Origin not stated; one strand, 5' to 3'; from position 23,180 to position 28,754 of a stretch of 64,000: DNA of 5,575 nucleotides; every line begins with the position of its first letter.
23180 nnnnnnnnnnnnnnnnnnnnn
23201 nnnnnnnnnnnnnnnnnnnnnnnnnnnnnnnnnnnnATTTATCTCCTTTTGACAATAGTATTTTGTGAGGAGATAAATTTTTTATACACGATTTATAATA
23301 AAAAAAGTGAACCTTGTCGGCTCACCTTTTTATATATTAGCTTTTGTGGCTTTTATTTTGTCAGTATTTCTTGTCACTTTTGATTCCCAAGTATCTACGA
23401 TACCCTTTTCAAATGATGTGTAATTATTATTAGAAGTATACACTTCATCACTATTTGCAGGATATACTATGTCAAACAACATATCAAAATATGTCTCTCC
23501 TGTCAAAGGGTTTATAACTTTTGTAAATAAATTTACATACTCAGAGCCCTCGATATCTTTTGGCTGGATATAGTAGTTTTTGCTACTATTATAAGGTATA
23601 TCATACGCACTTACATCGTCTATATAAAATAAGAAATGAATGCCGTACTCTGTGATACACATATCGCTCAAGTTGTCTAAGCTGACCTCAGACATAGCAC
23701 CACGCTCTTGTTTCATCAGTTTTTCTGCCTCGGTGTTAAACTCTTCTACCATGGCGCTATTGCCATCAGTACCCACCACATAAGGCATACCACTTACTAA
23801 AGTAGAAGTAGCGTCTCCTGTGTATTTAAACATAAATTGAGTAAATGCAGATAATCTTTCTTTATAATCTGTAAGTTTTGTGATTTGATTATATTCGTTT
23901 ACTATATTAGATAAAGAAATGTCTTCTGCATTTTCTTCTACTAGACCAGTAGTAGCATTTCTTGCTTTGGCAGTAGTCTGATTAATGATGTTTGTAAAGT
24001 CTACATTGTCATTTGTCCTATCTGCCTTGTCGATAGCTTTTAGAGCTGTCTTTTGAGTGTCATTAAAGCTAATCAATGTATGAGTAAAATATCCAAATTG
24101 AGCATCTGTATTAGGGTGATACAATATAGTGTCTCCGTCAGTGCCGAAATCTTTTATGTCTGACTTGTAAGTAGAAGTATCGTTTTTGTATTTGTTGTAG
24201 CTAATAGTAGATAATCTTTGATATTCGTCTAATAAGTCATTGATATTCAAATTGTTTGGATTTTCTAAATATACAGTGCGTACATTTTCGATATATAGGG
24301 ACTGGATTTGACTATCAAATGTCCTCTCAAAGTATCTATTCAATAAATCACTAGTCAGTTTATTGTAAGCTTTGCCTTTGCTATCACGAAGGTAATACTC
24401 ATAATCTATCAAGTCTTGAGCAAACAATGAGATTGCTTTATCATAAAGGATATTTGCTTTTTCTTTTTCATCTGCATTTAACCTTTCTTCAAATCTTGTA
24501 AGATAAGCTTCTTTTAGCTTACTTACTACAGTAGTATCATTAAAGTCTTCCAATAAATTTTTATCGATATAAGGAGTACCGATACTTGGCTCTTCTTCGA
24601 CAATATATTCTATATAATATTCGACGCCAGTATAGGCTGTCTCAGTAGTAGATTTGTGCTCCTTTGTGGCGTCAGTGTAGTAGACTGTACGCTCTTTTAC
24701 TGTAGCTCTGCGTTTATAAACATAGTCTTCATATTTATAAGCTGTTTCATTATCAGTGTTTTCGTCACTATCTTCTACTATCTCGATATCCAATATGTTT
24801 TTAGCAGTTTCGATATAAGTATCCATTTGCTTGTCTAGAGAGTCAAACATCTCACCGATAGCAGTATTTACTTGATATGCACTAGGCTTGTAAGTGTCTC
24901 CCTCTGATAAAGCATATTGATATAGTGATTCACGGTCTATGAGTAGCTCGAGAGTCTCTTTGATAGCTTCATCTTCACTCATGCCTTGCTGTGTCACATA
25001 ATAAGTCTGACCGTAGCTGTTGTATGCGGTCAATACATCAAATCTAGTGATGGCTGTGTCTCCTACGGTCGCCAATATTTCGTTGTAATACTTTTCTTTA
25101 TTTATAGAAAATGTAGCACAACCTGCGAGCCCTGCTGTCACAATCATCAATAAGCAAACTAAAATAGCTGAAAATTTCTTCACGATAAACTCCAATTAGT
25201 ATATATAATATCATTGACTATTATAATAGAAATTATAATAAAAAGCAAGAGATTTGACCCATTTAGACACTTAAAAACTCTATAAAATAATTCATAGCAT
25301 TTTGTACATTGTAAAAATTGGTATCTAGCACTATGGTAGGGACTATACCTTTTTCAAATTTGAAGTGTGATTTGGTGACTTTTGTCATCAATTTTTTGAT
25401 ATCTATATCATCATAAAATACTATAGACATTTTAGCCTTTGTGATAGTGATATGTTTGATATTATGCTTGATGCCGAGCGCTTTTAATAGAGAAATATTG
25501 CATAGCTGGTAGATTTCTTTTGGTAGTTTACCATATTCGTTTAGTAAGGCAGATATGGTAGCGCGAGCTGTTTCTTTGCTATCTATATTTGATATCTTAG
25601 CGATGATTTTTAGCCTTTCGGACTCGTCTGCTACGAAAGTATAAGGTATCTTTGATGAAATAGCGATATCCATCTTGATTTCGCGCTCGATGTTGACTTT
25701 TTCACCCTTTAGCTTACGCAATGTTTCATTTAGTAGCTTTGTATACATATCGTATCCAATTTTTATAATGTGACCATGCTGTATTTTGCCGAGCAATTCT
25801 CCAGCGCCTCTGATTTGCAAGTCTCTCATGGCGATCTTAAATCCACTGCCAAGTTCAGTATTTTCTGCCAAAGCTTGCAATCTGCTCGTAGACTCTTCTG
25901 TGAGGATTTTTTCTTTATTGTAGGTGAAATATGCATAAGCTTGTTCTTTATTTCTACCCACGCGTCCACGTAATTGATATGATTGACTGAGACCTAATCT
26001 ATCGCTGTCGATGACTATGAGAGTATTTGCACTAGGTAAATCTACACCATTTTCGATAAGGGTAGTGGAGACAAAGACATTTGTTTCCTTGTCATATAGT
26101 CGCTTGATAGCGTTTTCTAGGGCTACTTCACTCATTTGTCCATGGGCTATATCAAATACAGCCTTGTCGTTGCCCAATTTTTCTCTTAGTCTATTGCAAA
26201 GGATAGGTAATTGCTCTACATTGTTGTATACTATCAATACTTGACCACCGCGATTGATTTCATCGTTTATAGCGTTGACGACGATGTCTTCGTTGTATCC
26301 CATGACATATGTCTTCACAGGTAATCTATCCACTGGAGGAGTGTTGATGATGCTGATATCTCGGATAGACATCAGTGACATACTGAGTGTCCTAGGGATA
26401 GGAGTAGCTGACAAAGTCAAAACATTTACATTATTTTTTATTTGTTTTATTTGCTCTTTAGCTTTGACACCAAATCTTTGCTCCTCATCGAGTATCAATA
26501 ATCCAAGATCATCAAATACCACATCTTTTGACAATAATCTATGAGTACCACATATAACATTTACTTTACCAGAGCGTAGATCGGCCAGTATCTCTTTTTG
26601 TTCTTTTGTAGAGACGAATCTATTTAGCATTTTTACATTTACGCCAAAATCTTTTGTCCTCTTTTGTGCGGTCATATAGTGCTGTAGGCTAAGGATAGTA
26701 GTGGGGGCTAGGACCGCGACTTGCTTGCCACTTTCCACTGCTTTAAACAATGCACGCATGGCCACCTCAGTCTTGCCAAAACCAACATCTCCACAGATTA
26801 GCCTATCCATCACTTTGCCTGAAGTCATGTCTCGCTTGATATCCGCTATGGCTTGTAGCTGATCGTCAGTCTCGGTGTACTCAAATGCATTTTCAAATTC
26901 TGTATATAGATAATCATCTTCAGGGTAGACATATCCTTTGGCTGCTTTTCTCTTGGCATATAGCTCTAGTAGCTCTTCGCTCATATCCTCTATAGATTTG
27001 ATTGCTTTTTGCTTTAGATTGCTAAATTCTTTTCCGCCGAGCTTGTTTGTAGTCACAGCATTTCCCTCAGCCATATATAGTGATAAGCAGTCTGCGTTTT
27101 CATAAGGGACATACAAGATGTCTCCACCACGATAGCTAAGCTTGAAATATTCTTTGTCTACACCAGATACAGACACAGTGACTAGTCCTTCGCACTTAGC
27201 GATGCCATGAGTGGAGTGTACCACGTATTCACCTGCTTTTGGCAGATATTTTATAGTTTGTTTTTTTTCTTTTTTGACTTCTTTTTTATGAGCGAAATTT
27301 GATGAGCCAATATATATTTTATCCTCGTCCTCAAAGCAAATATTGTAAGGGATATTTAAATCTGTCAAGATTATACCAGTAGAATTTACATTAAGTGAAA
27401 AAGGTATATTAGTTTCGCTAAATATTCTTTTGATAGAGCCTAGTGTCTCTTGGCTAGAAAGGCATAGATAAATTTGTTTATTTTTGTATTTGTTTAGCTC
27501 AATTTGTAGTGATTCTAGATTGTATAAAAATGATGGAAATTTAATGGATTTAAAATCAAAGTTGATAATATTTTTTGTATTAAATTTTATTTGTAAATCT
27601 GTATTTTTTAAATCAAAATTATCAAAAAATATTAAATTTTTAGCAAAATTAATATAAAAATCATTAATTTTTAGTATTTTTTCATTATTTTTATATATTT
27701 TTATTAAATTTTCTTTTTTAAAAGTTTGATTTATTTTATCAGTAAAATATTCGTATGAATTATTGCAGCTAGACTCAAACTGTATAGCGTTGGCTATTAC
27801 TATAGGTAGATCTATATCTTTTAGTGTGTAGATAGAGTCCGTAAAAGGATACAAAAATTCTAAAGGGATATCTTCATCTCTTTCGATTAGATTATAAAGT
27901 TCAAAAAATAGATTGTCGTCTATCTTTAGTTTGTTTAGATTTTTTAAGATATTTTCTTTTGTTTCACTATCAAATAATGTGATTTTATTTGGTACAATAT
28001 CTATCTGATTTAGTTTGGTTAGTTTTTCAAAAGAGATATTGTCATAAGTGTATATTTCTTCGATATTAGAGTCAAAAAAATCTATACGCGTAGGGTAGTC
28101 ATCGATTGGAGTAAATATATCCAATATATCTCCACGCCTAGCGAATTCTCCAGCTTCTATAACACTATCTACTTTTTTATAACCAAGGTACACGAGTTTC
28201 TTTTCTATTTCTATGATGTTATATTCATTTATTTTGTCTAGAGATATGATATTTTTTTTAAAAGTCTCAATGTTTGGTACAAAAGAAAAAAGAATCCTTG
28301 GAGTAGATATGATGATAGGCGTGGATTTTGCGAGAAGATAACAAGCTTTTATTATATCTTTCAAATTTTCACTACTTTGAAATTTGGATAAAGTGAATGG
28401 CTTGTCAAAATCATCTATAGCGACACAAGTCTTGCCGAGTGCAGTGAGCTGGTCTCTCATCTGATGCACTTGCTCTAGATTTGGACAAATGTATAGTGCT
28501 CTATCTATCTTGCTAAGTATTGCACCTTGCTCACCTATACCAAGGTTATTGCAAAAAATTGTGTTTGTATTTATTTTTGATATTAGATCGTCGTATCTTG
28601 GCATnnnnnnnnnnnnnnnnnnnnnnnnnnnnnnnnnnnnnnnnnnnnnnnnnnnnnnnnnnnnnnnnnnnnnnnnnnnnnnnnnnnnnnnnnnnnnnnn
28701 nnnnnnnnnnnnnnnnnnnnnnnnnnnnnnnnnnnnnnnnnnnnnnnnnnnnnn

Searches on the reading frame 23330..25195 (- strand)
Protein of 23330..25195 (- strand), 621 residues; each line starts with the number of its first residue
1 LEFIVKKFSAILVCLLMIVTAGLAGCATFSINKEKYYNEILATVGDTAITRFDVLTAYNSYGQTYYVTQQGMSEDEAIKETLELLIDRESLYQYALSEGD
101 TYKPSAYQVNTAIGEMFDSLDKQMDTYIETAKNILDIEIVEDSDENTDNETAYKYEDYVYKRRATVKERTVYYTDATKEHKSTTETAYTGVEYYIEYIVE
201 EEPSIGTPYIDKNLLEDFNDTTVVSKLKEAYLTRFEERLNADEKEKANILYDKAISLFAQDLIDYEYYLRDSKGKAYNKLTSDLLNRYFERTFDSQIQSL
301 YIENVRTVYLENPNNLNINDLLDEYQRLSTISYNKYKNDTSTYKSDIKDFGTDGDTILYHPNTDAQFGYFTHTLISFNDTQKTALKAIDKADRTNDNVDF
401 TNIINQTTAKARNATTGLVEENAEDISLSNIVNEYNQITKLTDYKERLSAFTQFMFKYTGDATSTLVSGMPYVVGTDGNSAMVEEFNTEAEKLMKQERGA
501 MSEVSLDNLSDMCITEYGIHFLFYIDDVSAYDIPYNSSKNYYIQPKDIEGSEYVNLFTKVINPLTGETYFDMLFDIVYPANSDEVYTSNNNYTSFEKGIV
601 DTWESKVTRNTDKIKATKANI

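Call 21: search_protein_families(library=pfam, proteins=[window:23330-25195:-], max_evalue=0.001)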
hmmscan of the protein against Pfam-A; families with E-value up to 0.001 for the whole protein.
window:23330-25195:- (621 aa): 1 family
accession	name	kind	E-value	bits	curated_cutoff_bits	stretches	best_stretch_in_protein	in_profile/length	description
PF13624.11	SurA_N_3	-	1.4e-05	25.4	27.2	1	10-99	15-105/162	SurA-like N-terminal domain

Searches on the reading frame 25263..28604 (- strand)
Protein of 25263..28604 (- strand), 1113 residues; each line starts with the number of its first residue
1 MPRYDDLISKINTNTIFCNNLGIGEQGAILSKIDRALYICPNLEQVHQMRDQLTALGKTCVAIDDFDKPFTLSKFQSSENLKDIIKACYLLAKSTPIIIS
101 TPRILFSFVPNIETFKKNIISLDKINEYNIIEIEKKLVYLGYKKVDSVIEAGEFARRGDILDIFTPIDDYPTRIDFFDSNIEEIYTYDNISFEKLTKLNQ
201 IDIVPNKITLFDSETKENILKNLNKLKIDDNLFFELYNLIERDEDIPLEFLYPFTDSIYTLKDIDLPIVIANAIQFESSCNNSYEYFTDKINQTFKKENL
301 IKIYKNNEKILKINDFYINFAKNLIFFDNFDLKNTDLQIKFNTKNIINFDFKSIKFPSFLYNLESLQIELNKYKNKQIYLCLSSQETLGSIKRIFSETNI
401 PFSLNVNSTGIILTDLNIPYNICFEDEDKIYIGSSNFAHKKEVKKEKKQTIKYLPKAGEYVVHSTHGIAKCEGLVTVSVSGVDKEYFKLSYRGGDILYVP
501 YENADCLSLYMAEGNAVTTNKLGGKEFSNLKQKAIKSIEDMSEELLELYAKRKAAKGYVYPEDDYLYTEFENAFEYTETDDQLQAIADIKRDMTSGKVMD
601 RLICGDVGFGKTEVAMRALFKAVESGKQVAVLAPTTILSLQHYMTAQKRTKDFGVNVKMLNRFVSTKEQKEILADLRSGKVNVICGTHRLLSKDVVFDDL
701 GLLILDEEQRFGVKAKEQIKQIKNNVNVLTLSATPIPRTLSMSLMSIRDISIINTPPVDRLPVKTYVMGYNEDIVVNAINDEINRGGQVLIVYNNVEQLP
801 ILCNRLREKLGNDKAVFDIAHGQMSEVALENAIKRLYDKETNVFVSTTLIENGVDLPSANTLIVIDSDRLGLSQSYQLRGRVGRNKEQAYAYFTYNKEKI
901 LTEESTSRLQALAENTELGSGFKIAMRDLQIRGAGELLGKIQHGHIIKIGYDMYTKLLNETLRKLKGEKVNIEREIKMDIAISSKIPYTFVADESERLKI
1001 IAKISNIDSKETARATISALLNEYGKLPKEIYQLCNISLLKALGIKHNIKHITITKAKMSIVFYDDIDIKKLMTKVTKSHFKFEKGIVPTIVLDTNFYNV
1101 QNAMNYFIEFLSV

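Call 21: search_protein_families(library=pfam, proteins=[window:25263-28604:-], max_evalue=0.001)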
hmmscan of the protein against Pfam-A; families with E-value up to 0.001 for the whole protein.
window:25263-28604:- (1113 aa): 7 families
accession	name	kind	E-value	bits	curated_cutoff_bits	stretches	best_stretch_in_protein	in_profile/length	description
PF00270.35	DEAD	-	2e-28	99.6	26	1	579-740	1-164/167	DEAD/DEAH box helicase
PF00271.37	Helicase_C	-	7.6e-21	74.9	23.5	1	778-885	5-109/110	Helicase conserved C-terminal domain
PF17757.6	UvrB_inter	-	9.9e-20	70.9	22.9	1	120-207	1-89/91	UvrB interaction domain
PF02559.22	CarD_TRCF_RID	-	4.2e-15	56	23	1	456-510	2-56/57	CarD-like/TRCF RID domain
PF03461.20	TRCF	-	6.7e-14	52.5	25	1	982-1069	3-90/95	TRCF domain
PF22590.2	Cas3-like_C_2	-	0.00014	22.6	27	1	786-886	2-105/106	CRISPR-associated nuclease/helicase Cas3, C-terminal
PF13401.12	AAA_22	-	0.00044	21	27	0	602-736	9-116/130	AAA domain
